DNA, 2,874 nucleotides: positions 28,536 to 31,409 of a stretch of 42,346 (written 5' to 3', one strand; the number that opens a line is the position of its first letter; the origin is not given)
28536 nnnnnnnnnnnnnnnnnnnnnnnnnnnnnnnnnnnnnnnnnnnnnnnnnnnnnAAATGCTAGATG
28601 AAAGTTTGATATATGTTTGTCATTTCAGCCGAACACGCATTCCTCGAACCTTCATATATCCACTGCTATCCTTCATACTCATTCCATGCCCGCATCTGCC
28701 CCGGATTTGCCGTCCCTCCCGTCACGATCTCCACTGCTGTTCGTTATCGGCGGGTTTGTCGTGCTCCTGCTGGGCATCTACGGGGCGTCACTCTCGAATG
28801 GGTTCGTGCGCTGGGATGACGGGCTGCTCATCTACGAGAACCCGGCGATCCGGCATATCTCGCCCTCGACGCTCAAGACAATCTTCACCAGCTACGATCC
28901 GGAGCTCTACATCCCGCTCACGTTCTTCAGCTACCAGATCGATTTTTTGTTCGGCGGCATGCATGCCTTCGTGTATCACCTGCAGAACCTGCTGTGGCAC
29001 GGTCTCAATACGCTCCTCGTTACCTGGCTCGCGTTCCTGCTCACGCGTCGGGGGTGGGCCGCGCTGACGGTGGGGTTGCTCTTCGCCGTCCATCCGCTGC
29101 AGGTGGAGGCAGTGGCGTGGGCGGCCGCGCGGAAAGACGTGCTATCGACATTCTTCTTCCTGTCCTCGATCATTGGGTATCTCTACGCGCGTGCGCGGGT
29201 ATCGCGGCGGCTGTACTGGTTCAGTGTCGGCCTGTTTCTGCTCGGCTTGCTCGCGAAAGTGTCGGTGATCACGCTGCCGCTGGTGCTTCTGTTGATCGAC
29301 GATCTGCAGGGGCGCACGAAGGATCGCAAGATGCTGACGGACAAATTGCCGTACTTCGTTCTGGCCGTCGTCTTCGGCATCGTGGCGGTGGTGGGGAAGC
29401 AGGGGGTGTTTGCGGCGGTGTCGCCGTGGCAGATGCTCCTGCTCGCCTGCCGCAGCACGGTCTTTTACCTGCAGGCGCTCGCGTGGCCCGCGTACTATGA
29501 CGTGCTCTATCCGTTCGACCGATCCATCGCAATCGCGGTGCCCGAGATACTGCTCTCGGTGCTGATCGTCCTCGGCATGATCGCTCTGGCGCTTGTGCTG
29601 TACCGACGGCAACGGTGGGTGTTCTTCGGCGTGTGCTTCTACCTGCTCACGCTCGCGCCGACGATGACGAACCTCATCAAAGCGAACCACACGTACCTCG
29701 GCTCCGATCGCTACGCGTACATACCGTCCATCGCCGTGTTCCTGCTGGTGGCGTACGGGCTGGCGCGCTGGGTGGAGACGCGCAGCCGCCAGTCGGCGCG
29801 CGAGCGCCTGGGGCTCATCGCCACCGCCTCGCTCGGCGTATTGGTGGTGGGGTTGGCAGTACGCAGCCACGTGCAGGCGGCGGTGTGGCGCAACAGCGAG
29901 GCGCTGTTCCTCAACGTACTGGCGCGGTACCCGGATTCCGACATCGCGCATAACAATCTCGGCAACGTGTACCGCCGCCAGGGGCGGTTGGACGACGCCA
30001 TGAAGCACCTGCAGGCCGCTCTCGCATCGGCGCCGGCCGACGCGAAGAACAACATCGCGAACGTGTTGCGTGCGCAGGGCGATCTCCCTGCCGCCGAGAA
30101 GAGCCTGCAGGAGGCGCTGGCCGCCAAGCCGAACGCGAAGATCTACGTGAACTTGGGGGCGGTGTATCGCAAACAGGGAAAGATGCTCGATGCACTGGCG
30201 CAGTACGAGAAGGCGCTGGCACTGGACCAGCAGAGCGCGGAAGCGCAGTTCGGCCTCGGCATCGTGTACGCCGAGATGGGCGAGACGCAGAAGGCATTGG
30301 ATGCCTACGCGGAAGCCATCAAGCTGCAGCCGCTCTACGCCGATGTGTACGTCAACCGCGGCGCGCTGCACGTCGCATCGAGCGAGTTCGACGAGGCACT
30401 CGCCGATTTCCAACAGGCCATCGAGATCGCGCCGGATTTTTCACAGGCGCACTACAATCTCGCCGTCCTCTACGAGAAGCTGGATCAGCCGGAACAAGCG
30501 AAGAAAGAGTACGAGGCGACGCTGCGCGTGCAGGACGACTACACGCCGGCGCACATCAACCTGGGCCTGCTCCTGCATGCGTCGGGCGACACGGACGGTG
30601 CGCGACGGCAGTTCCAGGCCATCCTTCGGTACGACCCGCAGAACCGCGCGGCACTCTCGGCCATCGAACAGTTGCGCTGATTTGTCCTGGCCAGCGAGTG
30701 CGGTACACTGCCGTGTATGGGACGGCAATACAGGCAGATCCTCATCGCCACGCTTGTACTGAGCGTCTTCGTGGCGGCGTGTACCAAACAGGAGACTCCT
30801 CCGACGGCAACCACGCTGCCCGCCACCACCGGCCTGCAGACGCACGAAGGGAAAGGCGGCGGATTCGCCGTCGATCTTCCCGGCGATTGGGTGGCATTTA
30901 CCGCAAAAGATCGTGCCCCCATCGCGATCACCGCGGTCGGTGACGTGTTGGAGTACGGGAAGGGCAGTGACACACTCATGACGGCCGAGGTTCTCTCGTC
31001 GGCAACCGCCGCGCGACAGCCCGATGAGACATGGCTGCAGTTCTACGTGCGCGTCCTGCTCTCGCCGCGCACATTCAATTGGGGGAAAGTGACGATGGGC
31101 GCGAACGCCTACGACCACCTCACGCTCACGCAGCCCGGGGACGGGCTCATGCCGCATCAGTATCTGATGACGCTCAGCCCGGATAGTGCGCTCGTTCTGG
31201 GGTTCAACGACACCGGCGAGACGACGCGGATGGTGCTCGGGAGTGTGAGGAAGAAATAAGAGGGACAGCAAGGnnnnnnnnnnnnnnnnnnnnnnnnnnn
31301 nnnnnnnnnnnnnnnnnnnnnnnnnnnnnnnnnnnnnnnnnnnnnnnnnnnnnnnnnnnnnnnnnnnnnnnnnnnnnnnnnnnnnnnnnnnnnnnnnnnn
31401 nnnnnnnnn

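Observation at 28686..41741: Two paralogous TMTC/PMT-like GT-C + TPR proteins bracket uppP and two giant Ser-rich secreted proteins: candidate protein O-glycosylation / cell-surface module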

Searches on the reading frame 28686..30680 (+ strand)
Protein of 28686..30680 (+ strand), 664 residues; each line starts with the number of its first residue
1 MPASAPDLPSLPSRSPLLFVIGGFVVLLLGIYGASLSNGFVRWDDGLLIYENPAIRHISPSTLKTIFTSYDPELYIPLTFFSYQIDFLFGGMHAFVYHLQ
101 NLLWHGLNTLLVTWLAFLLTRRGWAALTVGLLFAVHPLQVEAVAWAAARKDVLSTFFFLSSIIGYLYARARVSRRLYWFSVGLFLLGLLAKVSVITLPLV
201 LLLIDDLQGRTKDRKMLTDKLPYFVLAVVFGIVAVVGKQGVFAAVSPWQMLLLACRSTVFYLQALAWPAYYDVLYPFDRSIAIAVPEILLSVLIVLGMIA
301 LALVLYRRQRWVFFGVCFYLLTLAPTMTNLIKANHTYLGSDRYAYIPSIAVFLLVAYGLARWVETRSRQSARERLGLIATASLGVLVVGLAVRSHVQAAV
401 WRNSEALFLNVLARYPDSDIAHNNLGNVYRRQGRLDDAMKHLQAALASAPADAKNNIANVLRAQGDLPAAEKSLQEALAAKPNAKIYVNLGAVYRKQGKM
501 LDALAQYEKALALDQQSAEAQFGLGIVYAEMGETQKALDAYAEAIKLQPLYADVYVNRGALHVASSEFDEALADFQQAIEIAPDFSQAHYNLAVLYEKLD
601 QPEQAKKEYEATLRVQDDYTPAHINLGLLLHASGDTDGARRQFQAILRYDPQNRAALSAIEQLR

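Call 7: search_protein_families(library=pfam, proteins=[window:28686-30680:+], max_evalue=0.01)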
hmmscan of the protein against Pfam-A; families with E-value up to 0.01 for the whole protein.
window:28686-30680:+ (664 aa): 27 families (the best 25 are shown)
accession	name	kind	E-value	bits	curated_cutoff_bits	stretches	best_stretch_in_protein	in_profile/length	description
PF00515.34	TPR_1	-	2.2e-46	154.3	27.8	6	552-585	1-34/34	Tetratricopeptide repeat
PF07719.23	TPR_2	-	2.9e-43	142.8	27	7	421-451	3-33/34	Tetratricopeptide repeat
PF13424.12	TPR_12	-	7.5e-34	116.2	30.1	5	484-547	3-74/77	Tetratricopeptide repeat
PF13414.12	TPR_11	-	1.5e-33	114.6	26.8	5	493-532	3-42/42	TPR repeat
PF13181.12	TPR_8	-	5.7e-32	107.6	25.7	4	484-516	1-33/34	Tetratricopeptide repeat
PF13432.12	TPR_16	-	3.6e-31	107.6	32.7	6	392-453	4-65/65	Tetratricopeptide repeat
PF13431.12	TPR_17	-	1.5e-30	103.3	24.4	3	575-606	2-33/34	Tetratricopeptide repeat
PF14559.12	TPR_19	-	4.4e-25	88.2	25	4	564-619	3-58/68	Tetratricopeptide repeat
PF13374.12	TPR_10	-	5e-21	74.4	27.5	3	423-447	6-30/42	Tetratricopeptide repeat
PF13428.12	TPR_14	-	9.1e-20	69.6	23.5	2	424-453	6-35/44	Tetratricopeptide repeat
PF13176.12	TPR_7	-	5.9e-18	63.8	27.9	1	421-451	1-31/36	Tetratricopeptide repeat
PF13174.12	TPR_6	-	8.7e-16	57.9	26.3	1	519-549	1-31/33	Tetratricopeptide repeat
PF13371.12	TPR_9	-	4.2e-12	46.3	35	3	535-588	12-65/73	Tetratricopeptide repeat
PF07721.20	TPR_4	-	9e-11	41.8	27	1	622-644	3-25/26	Tetratricopeptide repeat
PF17874.7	TPR_MalT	-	1.6e-08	34.7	45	2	398-479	60-150/336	MalT-like TPR region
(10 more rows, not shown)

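Call 10: search_protein_families(library=ncbifam, proteins=[window:28686-30680:+], max_evalue=0.01)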
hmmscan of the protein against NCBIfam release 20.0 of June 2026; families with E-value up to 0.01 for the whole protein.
window:28686-30680:+ (664 aa): 33 families (the best 25 are shown)
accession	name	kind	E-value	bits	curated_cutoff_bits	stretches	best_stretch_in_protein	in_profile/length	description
TIGR02521.1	type_IV_pilW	equivalog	2.2e-29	102.7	154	3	483-580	30-127/234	type IV pilus biogenesis/stability protein PilW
TIGR02917.1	PEP_TPR_lipo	equivalog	2.7e-27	95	312.2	2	390-614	300-527/899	XrtA/PEP-CTERM system TPR-repeat protein PrsT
NF033762.1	social_mot_Tgl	equivalog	1.7e-24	86.6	225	2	514-651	27-167/252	social motility TPR repeat lipoprotein Tgl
NF040959.1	MamA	equivalog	1.1e-23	83.8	200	2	481-644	34-197/204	magnetosome protein MamA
NF033758.1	gliding_GltE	equivalog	3.1e-23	82.4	225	4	574-658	74-161/411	adventurous gliding motility TPR repeat lipoprotein GltE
NF033920.0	C39_PA2778_fam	equivalog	2.5e-17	63.1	150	3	396-482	167-255/255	PA2778 family cysteine peptidase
NF047507.1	TPR_BatC_Lepto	exception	2e-16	60.2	175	2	557-632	63-142/214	TPR repeat-containing protein BatC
NF002725.1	PRK02603.1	equivalog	3.5e-15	56.4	143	2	483-559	34-113/173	photosystem I assembly protein Ycf3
TIGR00990.1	3a0801s09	subfamily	1.3e-13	50.4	757.25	1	488-618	334-465/615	mitochondrial import receptor subunit TOM70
NF047371.1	FlcA_CTERM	equivalog_domain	3.4e-13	48.9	300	1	403-614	331-535/646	periplasmic flagellar collar protein FlcA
NF008391.2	PRK11189.1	equivalog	1.3e-12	47.9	250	2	553-652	66-165/297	lipoprotein NlpI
TIGR02795.1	tol_pal_ybgF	equivalog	4.9e-12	46.5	90.1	2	556-661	6-117/119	tol-pal system protein YbgF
TIGR02552.1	LcrH_SycD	equivalog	5.7e-12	45.5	104.8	2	481-549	48-117/136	SycD/LcrH family type III secretion system chaperone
NF053607.1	CHU_0125_OmpA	equivalog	1.9e-11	43.2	620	1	556-650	23-117/639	CHU_0125 family OmpA-like outer membrane integrity protein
NF047558.1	TPR_END_plus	domain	1.5e-10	40.9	32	0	521-553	2-34/56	TPR end-of-group domain-containing protein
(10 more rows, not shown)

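Call 20: find_related_loci(query=A1, collection=genome_contigs, flank=10000)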
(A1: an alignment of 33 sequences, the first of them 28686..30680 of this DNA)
Query A1 (664 aa) in genome_contigs; peptide patterns used: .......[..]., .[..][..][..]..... (x = any residue, [..] = any of these).
600 stretches matched a pattern (row limit reached: there are more); 517 encode a relative of the query (tblastn E <= 1e-3); the best 80 are kept; 80 distinct loci.
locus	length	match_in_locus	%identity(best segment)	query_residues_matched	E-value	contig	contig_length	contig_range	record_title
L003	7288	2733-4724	86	1-664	0e+0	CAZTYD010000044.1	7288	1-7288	MAG TPA_asm: uncultured Candidatus Peribacteria bacterium isolate SRP342105_co1_375 genome assembly, contig: NODE_14420_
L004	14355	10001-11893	50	4-664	0e+0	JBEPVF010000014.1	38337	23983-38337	MAG: Candidatus Peribacteria bacterium isolate 22E.rosella_refined.299 NODE_891_length_38337_cov_14.359725, whole genome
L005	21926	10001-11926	47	3-664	0e+0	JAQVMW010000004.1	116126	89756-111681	MAG: Candidatus Peribacteraceae bacterium isolate STF1_142 NODE_216_length_116126_cov_4.989491_Sandtown_F1, whole genome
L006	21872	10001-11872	46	7-663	4e-177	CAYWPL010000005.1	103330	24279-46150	MAG TPA_asm: uncultured Candidatus Peribacteria bacterium isolate SRP192515_co2_160 genome assembly, contig: NODE_110_le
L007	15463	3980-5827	46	7-653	9e-176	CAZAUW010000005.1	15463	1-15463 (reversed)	MAG TPA_asm: uncultured Candidatus Peribacteria bacterium isolate SRP273308_co1_86 genome assembly, contig: NODE_4407_le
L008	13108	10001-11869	45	1-663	2e-175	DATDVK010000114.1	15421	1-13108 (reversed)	MAG TPA_asm: Candidatus Peribacteraceae bacterium isolate SMAG_U8082 k141_719395, whole genome shotgun sequence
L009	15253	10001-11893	45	2-663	4e-171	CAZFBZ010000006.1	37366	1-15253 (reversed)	MAG TPA_asm: uncultured Candidatus Peribacteria bacterium isolate SRP342105_co2_218 genome assembly, contig: NODE_1097_l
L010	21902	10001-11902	45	7-663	1e-170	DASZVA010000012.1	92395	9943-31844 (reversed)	MAG TPA_asm: Candidatus Peribacteraceae bacterium isolate SMAG_U6119 k141_601250, whole genome shotgun sequence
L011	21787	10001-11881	46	7-663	3e-170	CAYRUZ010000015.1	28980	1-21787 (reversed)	MAG TPA_asm: uncultured Candidatus Peribacteria bacterium isolate SRP278252_co2_241 genome assembly, contig: NODE_3159_l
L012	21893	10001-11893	46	2-663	7e-170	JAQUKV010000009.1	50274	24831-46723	MAG: Candidatus Peribacteraceae bacterium isolate STD1_115 NODE_1309_length_50274_cov_10.519293_Sandtown_D1, whole genom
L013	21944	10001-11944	44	14-663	7e-169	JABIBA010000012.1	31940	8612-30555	MAG: Candidatus Peribacter sp. isolate SI048_bin16 k141_1293770, whole genome shotgun sequence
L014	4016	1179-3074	46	3-663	3e-174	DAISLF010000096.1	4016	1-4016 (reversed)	MAG TPA_asm: Candidatus Peribacteria bacterium isolate CTOTU41302 NODE_19473_length_4016_cov_4.965665, whole genome shot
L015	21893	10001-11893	44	10-664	1e-166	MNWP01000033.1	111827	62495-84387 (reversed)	MAG: Candidatus Peregrinibacteria bacterium CG1_02_54_53 cg1_0.2_scaffold_200_c, whole genome shotgun sequence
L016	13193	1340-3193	45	19-664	1e-165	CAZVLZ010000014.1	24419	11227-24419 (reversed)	MAG TPA_asm: uncultured Candidatus Peribacteria bacterium isolate SRP263991_co1_524 genome assembly, contig: NODE_2736_l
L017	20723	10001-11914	45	1-664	2e-165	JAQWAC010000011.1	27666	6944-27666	MAG: Candidatus Peribacteraceae bacterium isolate STF2_188 NODE_3864_length_27666_cov_3.380515_Sandtown_F2, whole genome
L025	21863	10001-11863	41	7-663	9e-157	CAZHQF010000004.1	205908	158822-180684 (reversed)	MAG TPA_asm: uncultured Candidatus Peribacteria bacterium isolate SRP342105_co2_105 genome assembly, contig: NODE_29_len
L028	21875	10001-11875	44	8-663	4e-153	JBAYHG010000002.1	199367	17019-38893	MAG: Candidatus Peribacteraceae bacterium isolate SO_2016_GW1_144 scaffold00137_OW334_2016, whole genome shotgun sequenc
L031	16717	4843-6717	40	9-663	4e-151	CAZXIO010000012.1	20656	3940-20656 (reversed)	MAG TPA_asm: uncultured Candidatus Peribacteria bacterium isolate ERP125453_co2_86 genome assembly, contig: NODE_818_len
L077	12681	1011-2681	42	24-651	2e-130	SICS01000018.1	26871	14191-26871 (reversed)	MAG: Candidatus Peribacteria bacterium isolate Baikal-deep-G211 BACOMB-C8257, whole genome shotgun sequence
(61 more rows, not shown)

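Call 27: predict_structure(alignment_id=A1)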
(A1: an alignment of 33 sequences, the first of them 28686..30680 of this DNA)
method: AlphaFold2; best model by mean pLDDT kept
length: 664 residues; sequences in the alignment: 33
mean_pLDDT: 90.4   pTM: 0.89
mean pLDDT of the five models: 90.4, 89.1, 88.7, 87.8, 86.5
residues with pLDDT >= 90: 459; 70-90: 160; 50-70: 39; < 50: 6
segments of 3 or more residues with pLDDT < 50: none
pLDDT, mean of each block of 10 residues (from residue 1): 73 96 97 92 76 79 75 70 91 92 98 98 96 95 90 97 97 97 96 95 96 94 97 86 87 96 88 83 96 98 96 98 92 84 94 96 90 92 95 91 89 86 89 69 58 63 64 81 90 91 96 96 98 98 97 97 98 98 92 98 98 91 97 97 95 96 92
secondary structure, 60 per line:
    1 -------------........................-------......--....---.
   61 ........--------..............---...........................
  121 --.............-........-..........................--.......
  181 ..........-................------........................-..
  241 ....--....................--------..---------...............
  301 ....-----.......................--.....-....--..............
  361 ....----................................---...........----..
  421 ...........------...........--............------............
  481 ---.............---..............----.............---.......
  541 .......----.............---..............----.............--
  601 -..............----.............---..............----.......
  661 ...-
elements in order: H14-37 H45-50 H53-56 H60-68 H77-90 H94-120 H123-135 H137-144 H146-171 H174-190 H192-207 H214-237 H239-244 H247-266 H286-304 H310-330 E335-339 H341-344 H347-364 H369-400 H404-414 H419-431 H438-448 H451-462 H469-480 H484-496 H500-513 H518-530 H534-547 H552-564 H568-581 H586-598 H602-615 H620-632 H636-649 H654-663

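Call 30: fold_search(model_id=the predicted structure, library=pdb)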
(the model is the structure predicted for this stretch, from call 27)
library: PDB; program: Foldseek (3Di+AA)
matches with E <= 10: 1473; with E <= 0.001: 466
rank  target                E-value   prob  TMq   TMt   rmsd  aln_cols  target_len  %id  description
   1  9qhb                  1.1e-12  1.00  0.26  0.60   8.6       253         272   35  Crystal structure of 16-repeat CTPR protein with eliminated coordination sites (released 2025-10-22)
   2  8chy                  2.4e-12  1.00  0.25  0.55   9.5       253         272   35  Crystal structure of an 8-repeat consensus TPR superhelix with Zinc. (released 2024-02-21)
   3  9qhc_B                7.9e-12  1.00  0.27  0.61   8.2       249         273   34  Crystal structure of 8-repeat CTPR protein with eliminated coordination sites (released 2025-10-22)
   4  1w3b_B                1.0e-11  1.00  0.25  0.41  14.5       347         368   24  The superhelical TPR domain of O-linked GlcNAc transferase reveals structural similarities to importin alpha. (released 2004-09-09)
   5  8dtg_B                1.8e-11  1.00  0.25  0.23  13.6       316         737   26  Cryo-EM structure of Arabidopsis SPY alternative conformation 1 (released 2023-03-08)
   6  9qhc_A                1.8e-11  1.00  0.27  0.61   8.0       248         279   33  Crystal structure of 8-repeat CTPR protein with eliminated coordination sites (released 2025-10-22)
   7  1w3b_A                2.7e-11  1.00  0.30  0.47  10.7       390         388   24  The superhelical TPR domain of O-linked GlcNAc transferase reveals structural similarities to importin alpha. (released 2004-09-09)
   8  6eou                  3.0e-11  1.00  0.27  0.48   8.8       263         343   28  O-GlcNAc transferase TPR domain with the intellectual disability associated mutation L254F (released 2018-05-09)
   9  8dth_A                6.9e-11  1.00  0.24  0.22  13.9       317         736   26  Cryo-EM structure of Arabidopsis SPY alternative conformation 2 (released 2023-03-08)
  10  8dth_B                1.0e-10  1.00  0.26  0.25  11.8       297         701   25  Cryo-EM structure of Arabidopsis SPY alternative conformation 2 (released 2023-03-08)
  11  7y4i_A                1.1e-10  1.00  0.24  0.20  17.6       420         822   23  Crystal structure of SPINDLY in complex with GDP (released 2022-12-07)
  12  7y4i_B                1.4e-10  1.00  0.25  0.21  17.6       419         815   22  Crystal structure of SPINDLY in complex with GDP (released 2022-12-07)
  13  7ntf_A                2.4e-10  1.00  0.31  0.24  12.2       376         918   24  Cryo-EM structure of unliganded O-GlcNAc transferase (released 2021-11-17)
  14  7ntf_B                3.9e-10  1.00  0.28  0.23   9.2       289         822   23  Cryo-EM structure of unliganded O-GlcNAc transferase (released 2021-11-17)
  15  8dtg_A                4.1e-10  1.00  0.26  0.22  16.0       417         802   22  Cryo-EM structure of Arabidopsis SPY alternative conformation 1 (released 2023-03-08)
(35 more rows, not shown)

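Call 45: search_protein_families(library=pfam, proteins=[L005:12724-18699:+, L005:571-3921:+, L012:18746-21106:+, L025:13061-17605:+, L028:11894-14170:-, L077:2787-6035:-, L031:47-4111:-], max_evalue=0.001)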
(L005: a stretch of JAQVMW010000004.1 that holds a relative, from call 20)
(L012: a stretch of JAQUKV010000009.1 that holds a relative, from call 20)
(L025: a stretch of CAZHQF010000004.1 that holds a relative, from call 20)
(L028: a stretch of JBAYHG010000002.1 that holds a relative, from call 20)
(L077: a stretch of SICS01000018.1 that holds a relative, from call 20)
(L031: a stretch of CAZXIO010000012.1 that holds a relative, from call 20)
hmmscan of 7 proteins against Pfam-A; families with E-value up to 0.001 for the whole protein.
L005:12724-18699:+ (1991 aa): 11 families
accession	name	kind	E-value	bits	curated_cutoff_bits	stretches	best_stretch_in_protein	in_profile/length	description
PF17973.7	bMG10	-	1.9e-32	112.6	26.2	1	1845-1977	2-131/131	Bacterial Alpha-2-macroglobulin MG10 domain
PF13205.12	Big_5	-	7.2e-28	97.8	23.6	3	151-258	4-105/105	Bacterial Ig-like domain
PF07703.20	A2M_BRD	-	2.6e-24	86.6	22.7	1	1088-1244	1-140/140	Alpha-2-macroglobulin bait region domain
PF01835.25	MG2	-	1.6e-23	83.3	32.8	1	719-817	4-96/96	MG2 domain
PF00207.28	A2M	-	2.3e-17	63.1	21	1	1300-1390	1-92/92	Alpha-2-macroglobulin family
PF11974.14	bMG3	-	1.8e-15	57.2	34.9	1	601-703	2-100/103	Bacterial alpha-2-macroglobulin MG3 domain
PF07678.20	TED_complement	-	5.9e-11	42.5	22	1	1491-1605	11-123/312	A-macroglobulin TED domain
PF17962.7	bMG6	-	2.9e-07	31.1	23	1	964-1072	7-110/112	Bacterial macroglobulin domain 6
PF02369.22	Big_1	-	5.8e-07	30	34.9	0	1020-1064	44-88/93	Bacterial Ig-like domain (group 1)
PF17972.7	bMG5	-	7.8e-06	26.7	26.5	1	827-950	5-123/127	Bacterial Alpha-2-macroglobulin MG5 domain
PF11614.14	FixG_C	-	0.00059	20.4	25.6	0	1381-1434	44-102/119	IG-like fold at C-terminal of FixG, putative oxidoreductase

L005:571-3921:+ (1116 aa): 8 families
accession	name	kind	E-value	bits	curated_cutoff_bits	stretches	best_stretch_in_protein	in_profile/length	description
PF02786.22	CPSase_L_D2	-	1.4e-102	342.1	19.8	2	173-375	1-209/211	Carbamoyl-phosphate synthase L chain, ATP binding domain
PF25596.1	CPSase_L_D1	-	1.6e-81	270.3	27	2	53-169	3-117/118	Carbamoyl phosphate synthase preATP-grasp domain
PF02787.25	CPSase_L_D3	-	1.8e-22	79.5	26.6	1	462-542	1-79/80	Carbamoyl-phosphate synthetase large chain, oligomerisation domain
PF02142.27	MGS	-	3.5e-16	59.5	24.1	1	994-1082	2-94/94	MGS-like domain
PF02222.28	ATP-grasp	-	3.2e-15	56.7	27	2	719-883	2-162/179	ATP-grasp domain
PF15632.11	ATPgrasp_Ter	-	1.4e-11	44.7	29.1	1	840-916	42-117/131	ATP-grasp in the biosynthetic pathway with Ter operon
PF07478.18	Dala_Dala_lig_C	-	3.1e-10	40.4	24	1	200-343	28-173/204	D-ala D-ala ligase C-terminus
PF01071.24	GARS_A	-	0.00042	20.6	27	0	719-796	9-91/194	Phosphoribosylglycinamide synthetase, ATP-grasp (A) domain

L012:18746-21106:+ (786 aa): 3 families
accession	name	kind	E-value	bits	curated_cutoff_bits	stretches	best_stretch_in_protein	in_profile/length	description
PF00912.28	Transgly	-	1.4e-60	204.2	27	1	49-225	4-178/178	Transglycosylase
PF00905.27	Transpeptidase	-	6.8e-21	75.2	22.1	1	306-574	2-298/299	Penicillin binding protein transpeptidase domain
PF06832.18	BiPBP_C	-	3.5e-07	30.5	26.8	1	697-770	7-77/90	Penicillin-Binding Protein C-terminus Family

L025:13061-17605:+ (1514 aa): 0 families

L028:11894-14170:- (758 aa): 5 families
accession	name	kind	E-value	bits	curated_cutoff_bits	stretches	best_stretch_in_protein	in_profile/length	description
PF02534.20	T4SS-DNA_transf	-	8.7e-08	31.9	20.1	1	336-634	44-348/468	Type IV secretory system Conjugative DNA transfer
PF01935.23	DUF87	-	3.6e-07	31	23.2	1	341-413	23-84/220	Helicase HerA, central domain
PF10412.15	TrwB_AAD_bind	-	2.9e-05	23.6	20.5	1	338-633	12-289/387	Type IV secretion-system coupling protein DNA-binding domain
PF12696.13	TraG-D_C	-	0.00012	22.4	22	1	591-649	2-65/126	TraM recognition site of TraD and TraG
PF13401.12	AAA_22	-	0.00069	20.4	27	0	340-372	4-37/130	AAA domain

L077:2787-6035:- (1082 aa): 5 families
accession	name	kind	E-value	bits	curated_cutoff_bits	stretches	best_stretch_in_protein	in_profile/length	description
PF10712.14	NAD-GH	-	7e-146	487.5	22.8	1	39-608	3-576/576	NAD-specific glutamate dehydrogenase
PF01018.28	GTP1_OBG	-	2.8e-52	176.9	27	1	635-795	2-155/155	GTP1/OBG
PF01926.29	MMR_HSR1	-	1.5e-24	86.7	21.9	1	799-927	2-113/113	50S ribosome-binding GTPase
PF02421.24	FeoB_N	-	2.4e-09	37.3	27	1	799-886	3-91/156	Ferrous iron transport protein B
PF09269.16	DUF1967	-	1.9e-06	28.2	27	1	1018-1076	8-66/70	Domain of unknown function (DUF1967)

L031:47-4111:- (1354 aa): 0 families

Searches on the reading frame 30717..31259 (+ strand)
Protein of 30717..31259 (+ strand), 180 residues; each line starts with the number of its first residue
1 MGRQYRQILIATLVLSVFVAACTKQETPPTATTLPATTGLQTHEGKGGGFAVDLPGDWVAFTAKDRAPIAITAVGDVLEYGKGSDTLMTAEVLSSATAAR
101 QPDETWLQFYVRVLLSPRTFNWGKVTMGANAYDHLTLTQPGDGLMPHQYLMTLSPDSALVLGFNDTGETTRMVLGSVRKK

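Call 7: search_protein_families(library=pfam, proteins=[window:30717-31259:+], max_evalue=0.01)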
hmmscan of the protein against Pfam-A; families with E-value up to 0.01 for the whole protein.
window:30717-31259:+ (180 aa): 0 families

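Call 10: search_protein_families(library=ncbifam, proteins=[window:30717-31259:+], max_evalue=0.01)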
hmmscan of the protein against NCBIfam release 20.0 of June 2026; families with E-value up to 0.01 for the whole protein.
window:30717-31259:+ (180 aa): 0 families
